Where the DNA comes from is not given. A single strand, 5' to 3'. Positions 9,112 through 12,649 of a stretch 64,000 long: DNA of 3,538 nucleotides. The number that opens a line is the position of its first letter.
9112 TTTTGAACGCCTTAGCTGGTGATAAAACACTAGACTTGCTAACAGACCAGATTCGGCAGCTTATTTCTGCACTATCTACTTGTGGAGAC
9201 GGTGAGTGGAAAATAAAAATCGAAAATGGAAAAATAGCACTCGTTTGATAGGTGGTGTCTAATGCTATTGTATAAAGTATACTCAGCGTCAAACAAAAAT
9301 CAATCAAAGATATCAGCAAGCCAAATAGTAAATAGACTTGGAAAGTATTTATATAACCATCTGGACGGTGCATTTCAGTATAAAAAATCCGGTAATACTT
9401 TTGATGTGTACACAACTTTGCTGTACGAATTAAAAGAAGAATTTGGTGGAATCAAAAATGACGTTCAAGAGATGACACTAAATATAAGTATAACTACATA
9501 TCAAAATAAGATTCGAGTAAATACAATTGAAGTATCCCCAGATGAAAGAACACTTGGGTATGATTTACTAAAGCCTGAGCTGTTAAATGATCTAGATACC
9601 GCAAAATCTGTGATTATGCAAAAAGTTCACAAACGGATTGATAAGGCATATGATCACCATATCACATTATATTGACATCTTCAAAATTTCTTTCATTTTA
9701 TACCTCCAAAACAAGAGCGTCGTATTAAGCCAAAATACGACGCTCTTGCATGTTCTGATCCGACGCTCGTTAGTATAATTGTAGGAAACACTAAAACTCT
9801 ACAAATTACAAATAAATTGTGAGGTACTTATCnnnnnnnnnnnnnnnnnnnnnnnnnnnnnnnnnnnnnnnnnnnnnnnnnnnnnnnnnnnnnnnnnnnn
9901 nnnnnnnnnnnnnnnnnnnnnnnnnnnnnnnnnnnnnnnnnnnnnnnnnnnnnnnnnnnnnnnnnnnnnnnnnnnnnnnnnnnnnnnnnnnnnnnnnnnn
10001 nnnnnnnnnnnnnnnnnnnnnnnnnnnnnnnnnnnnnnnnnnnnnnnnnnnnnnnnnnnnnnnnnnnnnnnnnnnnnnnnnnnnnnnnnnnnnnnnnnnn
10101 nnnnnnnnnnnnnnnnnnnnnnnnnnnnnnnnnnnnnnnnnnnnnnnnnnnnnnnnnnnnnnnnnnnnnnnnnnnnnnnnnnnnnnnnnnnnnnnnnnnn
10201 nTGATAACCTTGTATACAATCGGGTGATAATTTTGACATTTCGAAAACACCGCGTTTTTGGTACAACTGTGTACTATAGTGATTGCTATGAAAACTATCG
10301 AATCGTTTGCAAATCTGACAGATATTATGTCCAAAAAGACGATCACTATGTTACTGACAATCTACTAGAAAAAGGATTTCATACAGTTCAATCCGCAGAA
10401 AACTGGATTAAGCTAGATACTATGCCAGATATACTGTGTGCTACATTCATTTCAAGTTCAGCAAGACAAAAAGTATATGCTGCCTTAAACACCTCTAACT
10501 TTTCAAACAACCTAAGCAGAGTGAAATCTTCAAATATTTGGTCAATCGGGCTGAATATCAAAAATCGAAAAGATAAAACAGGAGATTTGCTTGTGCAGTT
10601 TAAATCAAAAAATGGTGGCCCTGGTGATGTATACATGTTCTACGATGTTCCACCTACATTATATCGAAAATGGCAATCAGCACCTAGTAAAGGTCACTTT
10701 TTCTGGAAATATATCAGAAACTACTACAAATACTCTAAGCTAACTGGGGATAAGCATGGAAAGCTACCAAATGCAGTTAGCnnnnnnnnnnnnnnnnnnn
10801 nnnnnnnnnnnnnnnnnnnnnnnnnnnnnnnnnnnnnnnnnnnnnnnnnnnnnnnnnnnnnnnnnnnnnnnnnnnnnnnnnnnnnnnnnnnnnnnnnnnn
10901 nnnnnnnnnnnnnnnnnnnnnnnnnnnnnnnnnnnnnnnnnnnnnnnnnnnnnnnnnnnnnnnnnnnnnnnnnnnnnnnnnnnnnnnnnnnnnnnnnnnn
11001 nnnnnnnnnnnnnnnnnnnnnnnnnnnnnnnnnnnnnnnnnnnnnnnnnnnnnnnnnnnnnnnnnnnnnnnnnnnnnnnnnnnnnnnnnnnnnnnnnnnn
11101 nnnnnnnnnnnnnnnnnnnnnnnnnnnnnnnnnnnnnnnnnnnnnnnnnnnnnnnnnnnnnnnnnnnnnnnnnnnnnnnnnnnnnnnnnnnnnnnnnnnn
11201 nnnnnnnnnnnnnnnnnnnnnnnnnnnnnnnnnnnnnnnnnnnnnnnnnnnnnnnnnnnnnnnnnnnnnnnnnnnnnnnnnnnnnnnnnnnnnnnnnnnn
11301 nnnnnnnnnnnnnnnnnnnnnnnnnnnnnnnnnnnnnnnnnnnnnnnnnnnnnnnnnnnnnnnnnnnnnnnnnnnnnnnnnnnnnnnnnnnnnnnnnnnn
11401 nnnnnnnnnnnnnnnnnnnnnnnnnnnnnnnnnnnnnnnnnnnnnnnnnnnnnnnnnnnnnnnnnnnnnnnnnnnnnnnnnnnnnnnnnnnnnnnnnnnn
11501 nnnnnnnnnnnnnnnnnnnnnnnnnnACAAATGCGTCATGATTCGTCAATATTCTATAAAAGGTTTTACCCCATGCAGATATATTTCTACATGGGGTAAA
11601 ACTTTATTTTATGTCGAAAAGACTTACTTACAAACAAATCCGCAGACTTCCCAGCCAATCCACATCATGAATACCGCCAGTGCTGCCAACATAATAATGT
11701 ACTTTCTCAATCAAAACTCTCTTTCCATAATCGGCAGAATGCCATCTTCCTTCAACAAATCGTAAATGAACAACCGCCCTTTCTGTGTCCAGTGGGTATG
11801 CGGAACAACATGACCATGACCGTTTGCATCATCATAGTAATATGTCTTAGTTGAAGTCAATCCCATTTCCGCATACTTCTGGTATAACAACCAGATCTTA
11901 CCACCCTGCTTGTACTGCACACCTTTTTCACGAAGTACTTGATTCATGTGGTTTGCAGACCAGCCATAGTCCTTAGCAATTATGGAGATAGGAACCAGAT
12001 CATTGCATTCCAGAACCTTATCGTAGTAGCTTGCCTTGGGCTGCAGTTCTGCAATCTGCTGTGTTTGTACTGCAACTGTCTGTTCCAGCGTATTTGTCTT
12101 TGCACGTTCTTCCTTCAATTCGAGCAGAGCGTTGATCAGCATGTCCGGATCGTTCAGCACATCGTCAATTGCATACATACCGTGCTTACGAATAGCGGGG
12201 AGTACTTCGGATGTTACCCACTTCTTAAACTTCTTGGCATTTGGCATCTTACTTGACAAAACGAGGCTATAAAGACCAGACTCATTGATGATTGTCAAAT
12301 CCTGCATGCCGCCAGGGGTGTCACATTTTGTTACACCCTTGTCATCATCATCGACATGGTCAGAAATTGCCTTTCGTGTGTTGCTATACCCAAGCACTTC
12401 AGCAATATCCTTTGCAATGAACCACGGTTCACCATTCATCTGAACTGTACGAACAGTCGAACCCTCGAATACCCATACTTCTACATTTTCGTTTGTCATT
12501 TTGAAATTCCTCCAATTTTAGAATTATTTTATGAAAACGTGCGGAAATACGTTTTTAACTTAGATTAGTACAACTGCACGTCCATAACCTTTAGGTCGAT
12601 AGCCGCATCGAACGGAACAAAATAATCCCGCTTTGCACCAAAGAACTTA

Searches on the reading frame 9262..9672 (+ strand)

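Call 3: search_protein_families(library=pfam, proteins=[window:9262-9672:+], max_evalue=1)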
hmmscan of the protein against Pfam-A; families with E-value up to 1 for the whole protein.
window:9262-9672:+ (137 aa): 1 family
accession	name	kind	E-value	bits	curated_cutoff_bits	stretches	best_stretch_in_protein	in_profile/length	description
PF22212.1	CPV_RdRP_pol_dom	-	0.077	12.1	27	1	16-84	148-218/369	CPV, RNA-directed RNA polymerase, central polymerase domain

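Call 8: search_protein_families(library=phrogs, proteins=[window:9262-9672:+], max_evalue=0.001)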
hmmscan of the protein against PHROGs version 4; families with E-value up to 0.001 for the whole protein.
window:9262-9672:+ (137 aa): 0 families

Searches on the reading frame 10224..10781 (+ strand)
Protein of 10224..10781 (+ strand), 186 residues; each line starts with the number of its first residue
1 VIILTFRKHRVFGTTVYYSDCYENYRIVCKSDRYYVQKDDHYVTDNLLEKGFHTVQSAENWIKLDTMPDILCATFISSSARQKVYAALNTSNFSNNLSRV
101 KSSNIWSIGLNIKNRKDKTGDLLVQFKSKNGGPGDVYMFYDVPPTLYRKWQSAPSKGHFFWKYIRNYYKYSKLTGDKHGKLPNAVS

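Call 3: search_protein_families(library=pfam, proteins=[window:10224-10781:+], max_evalue=1)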
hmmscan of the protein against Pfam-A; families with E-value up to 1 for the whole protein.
window:10224-10781:+ (186 aa): 1 family
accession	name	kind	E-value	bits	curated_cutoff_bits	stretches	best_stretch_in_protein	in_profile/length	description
PF13619.11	KTSC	-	8.5e-11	41.9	25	1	117-168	12-58/58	KTSC domain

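Call 8: search_protein_families(library=phrogs, proteins=[window:10224-10781:+], max_evalue=0.001)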
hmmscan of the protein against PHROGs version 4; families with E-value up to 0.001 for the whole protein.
window:10224-10781:+ (186 aa): 2 families
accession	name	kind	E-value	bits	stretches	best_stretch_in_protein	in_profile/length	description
phrog_8113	-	unknown function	7.7e-11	43.4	1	113-175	25-82/144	-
phrog_3292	-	unknown function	5.5e-08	33.4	1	96-174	109-177/436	-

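Call 36: search_protein_families(library=ncbifam, proteins=[window:10224-10781:+], max_evalue=1)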
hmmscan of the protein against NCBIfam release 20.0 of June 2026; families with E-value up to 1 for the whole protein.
window:10224-10781:+ (186 aa): 0 families

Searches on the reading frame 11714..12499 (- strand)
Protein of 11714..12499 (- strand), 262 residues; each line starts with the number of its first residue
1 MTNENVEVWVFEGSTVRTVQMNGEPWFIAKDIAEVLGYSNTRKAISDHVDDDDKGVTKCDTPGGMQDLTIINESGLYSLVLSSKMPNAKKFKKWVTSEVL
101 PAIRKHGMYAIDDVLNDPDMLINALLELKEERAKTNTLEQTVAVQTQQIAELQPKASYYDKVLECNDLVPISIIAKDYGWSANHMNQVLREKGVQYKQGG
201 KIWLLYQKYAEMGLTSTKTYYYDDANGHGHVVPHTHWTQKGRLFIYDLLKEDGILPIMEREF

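Call 3: search_protein_families(library=pfam, proteins=[window:11714-12499:-], max_evalue=1)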
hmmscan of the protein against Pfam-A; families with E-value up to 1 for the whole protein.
window:11714-12499:- (262 aa): 7 families
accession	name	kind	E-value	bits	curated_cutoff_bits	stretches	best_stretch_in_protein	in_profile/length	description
PF03374.19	ANT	-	1.8e-37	128.4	25.3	1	147-251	2-107/108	Phage antirepressor protein KilAC domain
PF02498.22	Bro-N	-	1.7e-31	109.1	25.6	1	16-101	2-96/96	BRO family, N-terminal domain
PF25443.1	ANG-1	-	0.074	13.7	28.5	1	128-161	2-35/105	ANG-1-like domain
PF10547.14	P22_AR_N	-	0.098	13.3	30.7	1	10-42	4-36/115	P22_AR N-terminal domain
PF07660.19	STN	-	0.11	12.8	28.4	1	186-208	30-52/52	Secretin and TonB N terminus short domain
PF01519.22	DUF16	-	0.14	13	40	1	121-157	36-72/104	Protein of unknown function DUF16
PF13271.11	DUF4062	-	0.21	12.2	24.7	1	127-183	10-68/82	Domain of unknown function (DUF4062)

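Call 77: find_homologous_proteins(query=window:11714-12499:-, max_evalue=1e-20)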
Query window:11714-12499:- (262 aa): 7990 proteins with E <= 1e-20 among 8000 candidates; the best 120 are listed.
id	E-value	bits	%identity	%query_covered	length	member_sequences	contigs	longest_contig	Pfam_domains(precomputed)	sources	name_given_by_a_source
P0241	1.2e-175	600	100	100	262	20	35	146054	PF02498.23,PF03374.20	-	-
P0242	2.8e-149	514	86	100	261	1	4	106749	PF02498.23,PF03374.20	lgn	-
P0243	4.1e-149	513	86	100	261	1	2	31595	PF02498.23,PF03374.20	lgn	-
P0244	2.1e-148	511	86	100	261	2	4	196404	PF02498.23,PF03374.20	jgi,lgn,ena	jgi:prophage antirepressor-like protein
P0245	2.2e-148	511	86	100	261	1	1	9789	PF02498.23,PF03374.20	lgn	-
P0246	3.7e-148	510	85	100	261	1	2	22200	PF02498.23,PF03374.20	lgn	-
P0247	3.9e-148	510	85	100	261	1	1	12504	PF02498.23,PF03374.20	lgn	-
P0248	1.3e-147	508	85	100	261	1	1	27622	PF02498.23,PF03374.20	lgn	-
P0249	1.4e-147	508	85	100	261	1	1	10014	PF02498.23,PF03374.20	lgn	-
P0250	6.6e-145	499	84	100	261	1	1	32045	PF02498.23,PF03374.20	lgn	-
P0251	3.9e-143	493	83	100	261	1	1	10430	PF02498.23,PF03374.20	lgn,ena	-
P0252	3.0e-142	491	85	97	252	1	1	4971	PF02498.23,PF03374.20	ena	-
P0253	2.5e-131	455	87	89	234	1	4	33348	PF02498.23,PF03374.20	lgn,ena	-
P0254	5.7e-122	424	70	98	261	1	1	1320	PF02498.23,PF03374.20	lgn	-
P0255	1.1e-121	423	70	97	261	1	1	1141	PF02498.23,PF03374.20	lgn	-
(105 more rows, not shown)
